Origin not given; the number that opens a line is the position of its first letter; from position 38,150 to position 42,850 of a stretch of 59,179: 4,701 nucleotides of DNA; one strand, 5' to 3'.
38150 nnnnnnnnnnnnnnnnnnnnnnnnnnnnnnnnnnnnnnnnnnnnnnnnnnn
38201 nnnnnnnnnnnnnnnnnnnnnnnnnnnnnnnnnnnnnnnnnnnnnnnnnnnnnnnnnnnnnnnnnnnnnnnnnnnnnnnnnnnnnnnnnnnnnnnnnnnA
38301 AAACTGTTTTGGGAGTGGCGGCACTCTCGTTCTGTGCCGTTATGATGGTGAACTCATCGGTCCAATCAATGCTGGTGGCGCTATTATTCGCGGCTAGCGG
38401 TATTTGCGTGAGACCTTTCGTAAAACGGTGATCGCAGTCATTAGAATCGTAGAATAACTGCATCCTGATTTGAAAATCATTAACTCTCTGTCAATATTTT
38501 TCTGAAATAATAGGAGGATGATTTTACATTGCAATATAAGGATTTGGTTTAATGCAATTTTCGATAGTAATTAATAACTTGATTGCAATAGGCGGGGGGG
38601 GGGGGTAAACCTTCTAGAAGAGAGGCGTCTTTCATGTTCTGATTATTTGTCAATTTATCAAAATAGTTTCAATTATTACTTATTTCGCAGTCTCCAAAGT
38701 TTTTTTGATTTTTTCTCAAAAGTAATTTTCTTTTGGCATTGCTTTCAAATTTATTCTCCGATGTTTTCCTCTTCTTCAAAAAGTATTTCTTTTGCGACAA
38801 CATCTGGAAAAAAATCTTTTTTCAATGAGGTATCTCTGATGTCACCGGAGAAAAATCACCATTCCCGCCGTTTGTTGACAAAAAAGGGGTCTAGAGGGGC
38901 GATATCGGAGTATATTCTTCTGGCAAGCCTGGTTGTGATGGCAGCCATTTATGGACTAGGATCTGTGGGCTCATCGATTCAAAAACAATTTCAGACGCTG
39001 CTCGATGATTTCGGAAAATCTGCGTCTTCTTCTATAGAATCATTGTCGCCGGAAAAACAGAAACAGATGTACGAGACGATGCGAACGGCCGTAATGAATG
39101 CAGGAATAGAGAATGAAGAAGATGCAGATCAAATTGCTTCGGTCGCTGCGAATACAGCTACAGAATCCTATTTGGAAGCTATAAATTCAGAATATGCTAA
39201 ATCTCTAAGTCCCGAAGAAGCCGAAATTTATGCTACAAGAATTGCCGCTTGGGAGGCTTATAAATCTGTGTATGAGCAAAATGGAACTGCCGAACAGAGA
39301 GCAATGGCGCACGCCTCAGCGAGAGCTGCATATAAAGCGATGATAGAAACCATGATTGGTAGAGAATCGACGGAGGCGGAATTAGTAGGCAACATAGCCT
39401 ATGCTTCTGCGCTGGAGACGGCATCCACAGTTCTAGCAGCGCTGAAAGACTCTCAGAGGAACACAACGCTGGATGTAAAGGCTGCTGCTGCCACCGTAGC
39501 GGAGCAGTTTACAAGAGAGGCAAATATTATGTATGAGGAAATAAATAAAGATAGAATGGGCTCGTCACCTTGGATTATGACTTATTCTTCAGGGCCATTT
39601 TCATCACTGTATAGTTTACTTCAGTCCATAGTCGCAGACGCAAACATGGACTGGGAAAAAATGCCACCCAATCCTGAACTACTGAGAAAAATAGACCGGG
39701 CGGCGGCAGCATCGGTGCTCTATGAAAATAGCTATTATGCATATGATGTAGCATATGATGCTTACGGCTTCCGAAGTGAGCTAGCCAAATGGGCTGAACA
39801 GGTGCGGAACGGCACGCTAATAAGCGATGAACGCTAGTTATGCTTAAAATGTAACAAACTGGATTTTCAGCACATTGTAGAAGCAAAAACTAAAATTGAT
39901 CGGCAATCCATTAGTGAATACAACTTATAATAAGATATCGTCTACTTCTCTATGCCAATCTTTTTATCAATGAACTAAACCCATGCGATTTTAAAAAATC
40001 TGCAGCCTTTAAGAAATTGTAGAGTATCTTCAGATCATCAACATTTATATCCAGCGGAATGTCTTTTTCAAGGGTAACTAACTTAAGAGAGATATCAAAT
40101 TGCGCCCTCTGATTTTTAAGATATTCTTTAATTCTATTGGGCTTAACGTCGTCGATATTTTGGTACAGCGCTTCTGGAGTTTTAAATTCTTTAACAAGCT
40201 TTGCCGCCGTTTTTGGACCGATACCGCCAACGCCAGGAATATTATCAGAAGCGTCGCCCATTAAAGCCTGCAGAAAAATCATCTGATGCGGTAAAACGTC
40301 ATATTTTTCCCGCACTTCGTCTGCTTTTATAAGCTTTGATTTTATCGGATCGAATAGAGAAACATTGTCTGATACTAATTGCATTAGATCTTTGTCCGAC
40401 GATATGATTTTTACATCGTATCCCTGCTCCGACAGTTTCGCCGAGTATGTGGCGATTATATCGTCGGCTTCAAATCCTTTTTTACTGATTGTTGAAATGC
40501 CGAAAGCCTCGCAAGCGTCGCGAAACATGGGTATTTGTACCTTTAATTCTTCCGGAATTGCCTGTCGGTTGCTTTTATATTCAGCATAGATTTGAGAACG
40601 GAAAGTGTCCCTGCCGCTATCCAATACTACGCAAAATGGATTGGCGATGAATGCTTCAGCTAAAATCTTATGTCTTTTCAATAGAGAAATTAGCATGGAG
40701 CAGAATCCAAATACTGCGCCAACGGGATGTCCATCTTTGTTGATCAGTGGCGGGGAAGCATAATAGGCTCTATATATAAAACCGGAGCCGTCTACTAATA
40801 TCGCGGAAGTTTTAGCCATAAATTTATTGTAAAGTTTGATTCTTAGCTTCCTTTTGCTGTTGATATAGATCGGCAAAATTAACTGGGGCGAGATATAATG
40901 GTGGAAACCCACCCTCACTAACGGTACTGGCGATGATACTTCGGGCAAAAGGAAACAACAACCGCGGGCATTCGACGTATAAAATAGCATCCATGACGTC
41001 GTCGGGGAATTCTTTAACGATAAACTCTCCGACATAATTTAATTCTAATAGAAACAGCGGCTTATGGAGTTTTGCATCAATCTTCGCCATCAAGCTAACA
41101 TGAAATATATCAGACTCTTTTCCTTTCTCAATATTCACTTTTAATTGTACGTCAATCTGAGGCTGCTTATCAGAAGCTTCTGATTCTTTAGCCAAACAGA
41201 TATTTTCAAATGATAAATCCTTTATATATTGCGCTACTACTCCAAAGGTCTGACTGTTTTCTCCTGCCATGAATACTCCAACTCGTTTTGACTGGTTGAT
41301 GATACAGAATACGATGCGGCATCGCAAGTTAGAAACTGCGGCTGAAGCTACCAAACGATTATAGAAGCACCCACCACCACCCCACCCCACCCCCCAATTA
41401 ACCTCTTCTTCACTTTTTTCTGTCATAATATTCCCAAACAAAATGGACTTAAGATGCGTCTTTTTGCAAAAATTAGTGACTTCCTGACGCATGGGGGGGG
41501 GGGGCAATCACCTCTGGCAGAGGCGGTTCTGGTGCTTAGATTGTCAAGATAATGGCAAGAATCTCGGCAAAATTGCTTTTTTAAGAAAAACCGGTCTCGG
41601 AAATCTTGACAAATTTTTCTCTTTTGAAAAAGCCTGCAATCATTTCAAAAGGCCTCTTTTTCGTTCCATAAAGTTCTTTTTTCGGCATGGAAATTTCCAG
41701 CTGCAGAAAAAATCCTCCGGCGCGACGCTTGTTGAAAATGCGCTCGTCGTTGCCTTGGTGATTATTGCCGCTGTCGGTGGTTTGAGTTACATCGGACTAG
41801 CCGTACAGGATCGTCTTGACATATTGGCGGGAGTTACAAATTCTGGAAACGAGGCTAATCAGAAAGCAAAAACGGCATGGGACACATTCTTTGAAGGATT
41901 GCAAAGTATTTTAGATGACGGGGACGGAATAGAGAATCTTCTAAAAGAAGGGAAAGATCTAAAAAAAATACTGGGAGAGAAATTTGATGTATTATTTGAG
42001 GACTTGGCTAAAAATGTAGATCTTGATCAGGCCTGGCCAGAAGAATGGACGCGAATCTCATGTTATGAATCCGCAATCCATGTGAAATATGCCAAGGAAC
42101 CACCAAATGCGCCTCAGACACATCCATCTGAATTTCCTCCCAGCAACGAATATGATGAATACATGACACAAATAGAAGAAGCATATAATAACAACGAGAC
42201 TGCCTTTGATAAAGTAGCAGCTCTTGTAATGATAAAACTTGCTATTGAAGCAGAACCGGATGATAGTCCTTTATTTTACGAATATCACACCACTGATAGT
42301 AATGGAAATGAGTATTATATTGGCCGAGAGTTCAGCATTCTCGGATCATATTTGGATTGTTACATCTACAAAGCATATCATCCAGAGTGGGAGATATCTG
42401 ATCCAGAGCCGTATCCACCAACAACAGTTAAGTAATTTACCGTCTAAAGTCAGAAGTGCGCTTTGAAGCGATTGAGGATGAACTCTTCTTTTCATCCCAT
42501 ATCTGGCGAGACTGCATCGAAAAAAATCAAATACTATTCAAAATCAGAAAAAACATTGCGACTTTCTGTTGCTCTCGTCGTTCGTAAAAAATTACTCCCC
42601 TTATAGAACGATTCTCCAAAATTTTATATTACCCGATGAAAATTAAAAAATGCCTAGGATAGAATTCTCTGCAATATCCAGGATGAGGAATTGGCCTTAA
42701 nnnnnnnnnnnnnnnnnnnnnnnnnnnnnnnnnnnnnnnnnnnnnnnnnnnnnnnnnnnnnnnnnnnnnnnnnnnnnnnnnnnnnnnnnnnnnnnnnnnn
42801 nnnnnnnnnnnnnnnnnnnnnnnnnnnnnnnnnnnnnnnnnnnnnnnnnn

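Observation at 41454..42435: Second Flp/TadE-type prepilin-like large protein whose only in-frame start codon is fused to a G12 tract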

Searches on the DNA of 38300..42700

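Call 43: search_rna_families(source=window, start=38300, end=42700, threshold=evalue, max_evalue=1)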
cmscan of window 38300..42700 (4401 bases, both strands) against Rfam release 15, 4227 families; matches with E-value up to 1: 0.
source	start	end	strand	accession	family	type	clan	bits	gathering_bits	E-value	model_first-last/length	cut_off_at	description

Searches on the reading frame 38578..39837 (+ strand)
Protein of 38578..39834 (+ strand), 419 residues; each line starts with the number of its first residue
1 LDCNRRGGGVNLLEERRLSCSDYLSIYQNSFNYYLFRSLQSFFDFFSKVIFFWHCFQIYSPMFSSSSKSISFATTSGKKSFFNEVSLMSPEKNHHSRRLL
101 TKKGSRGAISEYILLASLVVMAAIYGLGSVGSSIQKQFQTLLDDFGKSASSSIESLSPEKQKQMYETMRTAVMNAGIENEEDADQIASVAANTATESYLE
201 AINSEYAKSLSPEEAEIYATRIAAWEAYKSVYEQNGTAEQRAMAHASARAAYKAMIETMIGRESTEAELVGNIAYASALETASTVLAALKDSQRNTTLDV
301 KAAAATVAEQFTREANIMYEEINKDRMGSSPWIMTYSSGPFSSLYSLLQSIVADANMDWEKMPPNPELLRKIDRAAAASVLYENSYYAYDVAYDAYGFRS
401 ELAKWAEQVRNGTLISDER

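Call 6: search_protein_families(library=pfam, proteins=[window:38647-39837:+], max_evalue=1)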
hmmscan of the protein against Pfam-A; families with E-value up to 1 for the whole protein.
window:38647-39837:+ (396 aa): 4 families
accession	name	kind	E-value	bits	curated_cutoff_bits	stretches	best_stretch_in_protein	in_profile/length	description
PF12825.12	DUF3818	-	0.0037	16.8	25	1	111-218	97-201/338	Domain of unknown function in PX-proteins (DUF3818)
PF06188.17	HrpE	-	0.024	15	23.5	1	232-314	16-95/191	HrpE/YscL/FliH and V-type ATPase subunit E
PF08341.16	TED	-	0.04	14.8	22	1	155-235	26-99/102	Thioester domain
PF16767.10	KinB_sensor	-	0.52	11.2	27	0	213-268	59-113/122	Sensor domain of alginate biosynthesis sensor protein KinB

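Call 23: find_homologous_proteins(query=window:38578-39834:+, max_evalue=0.01)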
Query window:38578-39834:+ (419 aa): 1 proteins with E <= 0.01 among 8000 candidates.
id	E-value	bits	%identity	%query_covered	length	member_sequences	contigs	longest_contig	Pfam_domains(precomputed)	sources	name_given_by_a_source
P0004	3.1e-204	696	100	79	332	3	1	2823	-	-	-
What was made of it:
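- g38 has no detectable homologue of its own leader (call 23).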

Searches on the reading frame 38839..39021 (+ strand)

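Call 26: search_protein_families(library=pfam, proteins=[window:38839-39021:+], max_evalue=1)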
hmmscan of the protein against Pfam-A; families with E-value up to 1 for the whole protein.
seq(61 aa): 1 family
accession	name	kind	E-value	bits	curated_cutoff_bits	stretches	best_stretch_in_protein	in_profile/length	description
PF04964.19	Flp_Fap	-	0.061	13.6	32.2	1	24-54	12-42/46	Flp/Fap pilin component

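Call 27: search_protein_families(library=ncbifam, proteins=[window:38839-39021:+], max_evalue=1)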
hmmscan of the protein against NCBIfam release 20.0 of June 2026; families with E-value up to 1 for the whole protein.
seq(61 aa): 0 families

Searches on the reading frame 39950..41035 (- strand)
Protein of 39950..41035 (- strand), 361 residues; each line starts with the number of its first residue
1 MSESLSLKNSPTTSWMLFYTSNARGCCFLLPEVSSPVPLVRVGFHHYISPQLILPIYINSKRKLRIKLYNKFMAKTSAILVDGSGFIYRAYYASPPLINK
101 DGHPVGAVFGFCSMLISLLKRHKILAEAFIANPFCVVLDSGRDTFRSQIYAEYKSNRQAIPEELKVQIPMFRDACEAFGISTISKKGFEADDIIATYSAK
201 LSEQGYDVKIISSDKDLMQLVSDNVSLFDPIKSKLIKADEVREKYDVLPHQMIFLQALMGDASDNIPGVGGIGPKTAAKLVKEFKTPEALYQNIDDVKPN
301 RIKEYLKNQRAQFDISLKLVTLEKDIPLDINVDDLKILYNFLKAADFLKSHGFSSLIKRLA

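Call 6: search_protein_families(library=pfam, proteins=[window:39950-41035:-], max_evalue=1)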
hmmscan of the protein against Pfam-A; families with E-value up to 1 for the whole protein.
window:39950-41035:- (361 aa): 4 families
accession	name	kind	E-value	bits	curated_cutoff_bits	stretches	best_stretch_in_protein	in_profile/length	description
PF02739.22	5_3_exonuc_N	-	6.4e-53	179.3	34.3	1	79-245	3-163/164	5'-3' exonuclease, N-terminal resolvase-like domain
PF01367.25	5_3_exonuc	-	2.8e-29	101.9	40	1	248-337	2-91/97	5'-3' exonuclease, C-terminal SAM fold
PF14520.12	HHH_5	-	0.0022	18.8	27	1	269-292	7-31/57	Helix-hairpin-helix domain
PF05991.17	NYN_YacP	-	0.044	14.2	24.6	1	184-222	73-111/166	YacP-like NYN domain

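Call 15: find_related_loci(query=window:39950-40822:-, collection=genome_contigs, flank=10000)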
Query window:39950-40822:- (290 aa) in genome_contigs; peptide patterns used: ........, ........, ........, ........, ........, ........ (x = any residue, [..] = any of these).
404 stretches matched a pattern; 298 encode a relative of the query (tblastn E <= 1e-3); the best 80 are kept; 80 distinct loci.
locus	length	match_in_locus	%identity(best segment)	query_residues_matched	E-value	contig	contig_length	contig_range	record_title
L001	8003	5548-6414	75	2-289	1e-144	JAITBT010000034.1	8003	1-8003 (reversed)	MAG: Holosporaceae bacterium isolate Ncb351_bin98 k119_2424010, whole genome shotgun sequence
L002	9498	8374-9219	71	2-290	2e-132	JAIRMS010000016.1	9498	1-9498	MAG: Holosporaceae bacterium isolate Cd354_bin114 k119_408341, whole genome shotgun sequence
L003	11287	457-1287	67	7-290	8e-127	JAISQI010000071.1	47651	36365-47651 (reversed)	MAG: Holosporaceae bacterium isolate Kf353_bin128 k119_1772502, whole genome shotgun sequence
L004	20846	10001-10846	65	2-290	4e-125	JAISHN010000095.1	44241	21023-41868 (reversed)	MAG: Holosporaceae bacterium isolate Hm464_bin177 k119_859462, whole genome shotgun sequence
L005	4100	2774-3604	69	7-289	8e-127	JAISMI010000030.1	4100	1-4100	MAG: Holosporaceae bacterium isolate Im510_bin26 k119_2235953, whole genome shotgun sequence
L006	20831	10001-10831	63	7-290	1e-120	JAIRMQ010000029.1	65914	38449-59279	MAG: Holosporaceae bacterium isolate Cd354_bin112 k119_1019402, whole genome shotgun sequence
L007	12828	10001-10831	65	7-290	3e-120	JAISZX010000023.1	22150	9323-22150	MAG: Holosporaceae bacterium isolate Ncb351_bin115 k119_2815890, whole genome shotgun sequence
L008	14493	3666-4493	63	7-289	1e-117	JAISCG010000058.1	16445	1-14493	MAG: Holosporaceae bacterium isolate Gx481_bin64 k119_4770044, whole genome shotgun sequence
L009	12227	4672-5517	59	1-289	1e-112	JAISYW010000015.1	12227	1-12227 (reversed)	MAG: Holosporaceae bacterium isolate Nc350_bin51 k119_97353, whole genome shotgun sequence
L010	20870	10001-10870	48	3-290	9e-82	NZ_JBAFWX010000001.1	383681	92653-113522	Bartonella sp. CB189 NODE_1_length_383681_cov_82.534957, whole genome shotgun sequence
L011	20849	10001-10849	49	9-289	2e-81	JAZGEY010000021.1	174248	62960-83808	MAG: Rhizobiaceae bacterium isolate SCS4bin.33 SCS4bin.33_21, whole genome shotgun sequence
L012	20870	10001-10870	48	3-290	4e-80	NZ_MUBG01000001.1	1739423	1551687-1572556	Bartonella sp. WD12.1 Ga0114333_11, whole genome shotgun sequence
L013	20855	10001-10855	48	8-290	2e-79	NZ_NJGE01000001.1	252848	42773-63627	Bartonella tribocorum strain L103 Contig01, whole genome shotgun sequence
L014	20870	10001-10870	48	3-290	3e-79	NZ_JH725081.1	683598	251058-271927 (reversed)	Bartonella melophagi K-2C supercont1.1, whole genome shotgun sequence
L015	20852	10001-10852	47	9-290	5e-78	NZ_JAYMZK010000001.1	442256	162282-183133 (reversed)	Bartonella sp. CB169 NODE_1_length_442256_cov_81.901823, whole genome shotgun sequence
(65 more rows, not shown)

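Call 44: search_protein_families(library=pfam, proteins=[L004:12502-13626:+, L004:19779-20570:+], max_evalue=0.1)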
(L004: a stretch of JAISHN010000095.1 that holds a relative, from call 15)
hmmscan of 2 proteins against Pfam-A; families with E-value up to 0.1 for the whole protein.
L004:12502-13626:+ (374 aa): 1 family
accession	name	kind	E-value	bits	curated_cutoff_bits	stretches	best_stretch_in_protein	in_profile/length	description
PF07811.17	TadE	-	0.00047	20.7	22.9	1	137-157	1-21/43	TadE-like protein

L004:19779-20570:+ (263 aa): 0 families

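Call 46: find_homologous_proteins(query=L004:12502-13623:+, max_evalue=0.01)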
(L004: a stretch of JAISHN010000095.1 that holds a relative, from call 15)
Query L004:12502-13623:+ (374 aa): 43 proteins with E <= 0.01 among 1862 candidates.
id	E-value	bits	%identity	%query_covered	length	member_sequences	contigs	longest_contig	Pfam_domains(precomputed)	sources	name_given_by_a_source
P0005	2.6e-210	716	100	83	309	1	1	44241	-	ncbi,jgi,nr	ncbi:MAG: pilus assembly protein [Holosporaceae bacterium]|jgi:hypothetical protein|nr:pilus assembl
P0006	2.1e-166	572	85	81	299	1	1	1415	-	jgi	jgi:hypothetical protein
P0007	3.2e-94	334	73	57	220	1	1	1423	-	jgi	jgi:hypothetical protein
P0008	2.1e-77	279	50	82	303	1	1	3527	-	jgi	jgi:hypothetical protein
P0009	2.8e-70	256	50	76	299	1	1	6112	-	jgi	jgi:hypothetical protein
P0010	3.6e-48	183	41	64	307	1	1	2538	-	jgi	jgi:hypothetical protein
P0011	3.0e-44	170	40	63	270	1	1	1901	-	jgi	jgi:Flp pilus assembly protein TadG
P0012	4.0e-44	170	41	63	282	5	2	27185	-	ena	-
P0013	1.9e-40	157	40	63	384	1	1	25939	-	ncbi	-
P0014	8.6e-40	155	38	63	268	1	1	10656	-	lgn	-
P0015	8.3e-39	152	38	63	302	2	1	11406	-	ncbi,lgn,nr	ncbi:MAG: hypothetical protein LBB25_02880 [Holosporaceae bacterium]|nr:hypothetical protein [Holosp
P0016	1.1e-38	152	37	65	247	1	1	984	-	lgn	-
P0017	2.8e-37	147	42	57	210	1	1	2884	-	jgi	jgi:hypothetical protein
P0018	2.1e-36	144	42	57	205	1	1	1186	-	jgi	jgi:hypothetical protein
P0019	3.1e-36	144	34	63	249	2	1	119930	-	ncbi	-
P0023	5.3e-32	130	35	64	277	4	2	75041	-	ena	-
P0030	8.2e-27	113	33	64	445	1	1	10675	-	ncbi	-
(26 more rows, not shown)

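Call 49: find_encoding_contigs(protein=P0013, flank=10000, max_places=3)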
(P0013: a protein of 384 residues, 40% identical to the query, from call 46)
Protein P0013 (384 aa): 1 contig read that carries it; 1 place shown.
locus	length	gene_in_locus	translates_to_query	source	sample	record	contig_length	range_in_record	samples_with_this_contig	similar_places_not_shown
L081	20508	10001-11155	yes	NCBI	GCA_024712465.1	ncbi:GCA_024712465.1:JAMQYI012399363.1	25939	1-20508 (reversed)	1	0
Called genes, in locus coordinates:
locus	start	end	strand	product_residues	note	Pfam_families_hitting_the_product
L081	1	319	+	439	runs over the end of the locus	PF00344:SecY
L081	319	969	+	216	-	PF00406:ADK, PF13207:AAA_17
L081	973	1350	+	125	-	PF00416:Ribosomal_S13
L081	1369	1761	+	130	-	PF00411:Ribosomal_S11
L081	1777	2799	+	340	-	PF01193:RNA_pol_L, PF01000:RNA_pol_A_bac, PF03118:RNA_pol_A_CTD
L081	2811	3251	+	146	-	PF01196:Ribosomal_L17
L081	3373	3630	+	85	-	PF13711:DUF4160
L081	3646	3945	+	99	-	PF10387:DUF2442 (weak)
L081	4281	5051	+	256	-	-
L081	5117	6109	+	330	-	-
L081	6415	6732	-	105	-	PF00825:Ribonuclease_P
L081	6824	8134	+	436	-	-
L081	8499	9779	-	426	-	PF00324:AA_permease, PF13520:AA_permease_2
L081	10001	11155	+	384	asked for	-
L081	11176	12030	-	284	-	PF00528:BPD_transp_1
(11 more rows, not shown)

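Call 50: find_encoding_contigs(protein=P0030, flank=10000, max_places=3)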
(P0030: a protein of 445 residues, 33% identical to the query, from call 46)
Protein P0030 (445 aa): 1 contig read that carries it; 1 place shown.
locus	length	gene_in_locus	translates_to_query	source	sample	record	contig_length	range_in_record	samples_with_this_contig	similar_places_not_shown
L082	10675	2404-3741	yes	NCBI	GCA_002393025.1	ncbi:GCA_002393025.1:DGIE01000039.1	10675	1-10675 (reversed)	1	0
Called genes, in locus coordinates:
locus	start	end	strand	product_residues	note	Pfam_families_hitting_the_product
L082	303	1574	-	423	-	PF00324:AA_permease, PF13520:AA_permease_2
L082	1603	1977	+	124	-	PF01909:NTP_transf_2, PF18765:Polbeta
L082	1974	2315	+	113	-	PF01934:HepT-like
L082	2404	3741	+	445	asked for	-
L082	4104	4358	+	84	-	PF10387:DUF2442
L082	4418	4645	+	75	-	PF01197:Ribosomal_L31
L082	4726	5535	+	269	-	PF00768:Peptidase_S11, PF13354:Beta-lactamase2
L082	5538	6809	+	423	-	PF00675:Peptidase_M16, PF05193:Peptidase_M16_C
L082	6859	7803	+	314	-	PF03255:ACCA, PF01039:Carboxyl_trans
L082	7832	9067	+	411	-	PF00083:Sugar_tr, PF07690:MFS_1, PF00083:Sugar_tr (weak), PF07690:MFS_1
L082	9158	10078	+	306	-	PF01145:Band_7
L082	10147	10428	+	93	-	PF00830:Ribosomal_L28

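Call 75: find_encoding_contigs(protein=P0023, flank=10000, max_places=2)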
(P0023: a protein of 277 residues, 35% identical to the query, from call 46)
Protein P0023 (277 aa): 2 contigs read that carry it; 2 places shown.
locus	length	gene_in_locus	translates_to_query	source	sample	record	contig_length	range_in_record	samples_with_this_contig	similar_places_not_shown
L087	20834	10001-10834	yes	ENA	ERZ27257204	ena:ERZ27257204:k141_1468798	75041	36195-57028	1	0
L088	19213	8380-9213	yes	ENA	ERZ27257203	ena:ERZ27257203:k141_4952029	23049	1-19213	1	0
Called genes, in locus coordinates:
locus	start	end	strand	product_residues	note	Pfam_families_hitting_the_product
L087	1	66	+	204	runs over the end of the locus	-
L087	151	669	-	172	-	PF03652:RuvX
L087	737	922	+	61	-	-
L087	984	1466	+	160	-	-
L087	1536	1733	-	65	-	-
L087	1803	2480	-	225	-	PF02390:Methyltransf_4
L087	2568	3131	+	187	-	PF08207:EFP_N, PF01132:EFP, PF09285:Elong-fact-P_C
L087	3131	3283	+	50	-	-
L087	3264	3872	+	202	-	PF01612:DNA_pol_A_exo1, PF13482:RNase_H_2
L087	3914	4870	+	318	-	PF04055:Radical_SAM, PF06968:BATS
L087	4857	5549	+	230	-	PF01656:CbiA, PF07755:DUF1611 (faint), PF13500:AAA_26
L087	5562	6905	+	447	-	PF00202:Aminotran_3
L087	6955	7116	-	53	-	-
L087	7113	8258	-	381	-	PF13416:SBP_bac_8, PF13343:SBP_bac_6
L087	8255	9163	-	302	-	PF01066:CDP-OH_P_transf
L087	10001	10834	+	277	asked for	-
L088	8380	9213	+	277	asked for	-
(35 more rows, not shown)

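Call 77: search_protein_families(library=pfam, proteins=[P0013, P0012], max_evalue=0.1)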
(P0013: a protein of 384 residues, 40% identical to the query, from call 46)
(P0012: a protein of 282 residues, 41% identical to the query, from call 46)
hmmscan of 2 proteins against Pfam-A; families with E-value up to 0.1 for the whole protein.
P0013 (384 aa): 2 families
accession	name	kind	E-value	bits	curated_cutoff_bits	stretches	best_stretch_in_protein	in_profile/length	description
PF07811.17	TadE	-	0.00071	20.1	22.9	1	142-160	1-19/43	TadE-like protein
PF16964.10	TadF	-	0.0059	17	27.3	1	141-215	7-82/178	Putative tight adherence pilin protein F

P0012 (282 aa): 2 families
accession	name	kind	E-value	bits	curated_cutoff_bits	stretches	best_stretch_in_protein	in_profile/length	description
PF07811.17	TadE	-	0.00086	19.8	22.9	1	47-65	1-19/43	TadE-like protein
PF11424.13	DUF3195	-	0.048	14.1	25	0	204-242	7-41/67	Protein of unknown function (DUF3195) N-terminal domain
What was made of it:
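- The TadE-like relatives score about 20 bits against a cut-off of 22.9 (calls 44, 77). The TadE-like relatives with the same 5' design score near the TadE cut-off (calls 44, 77).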
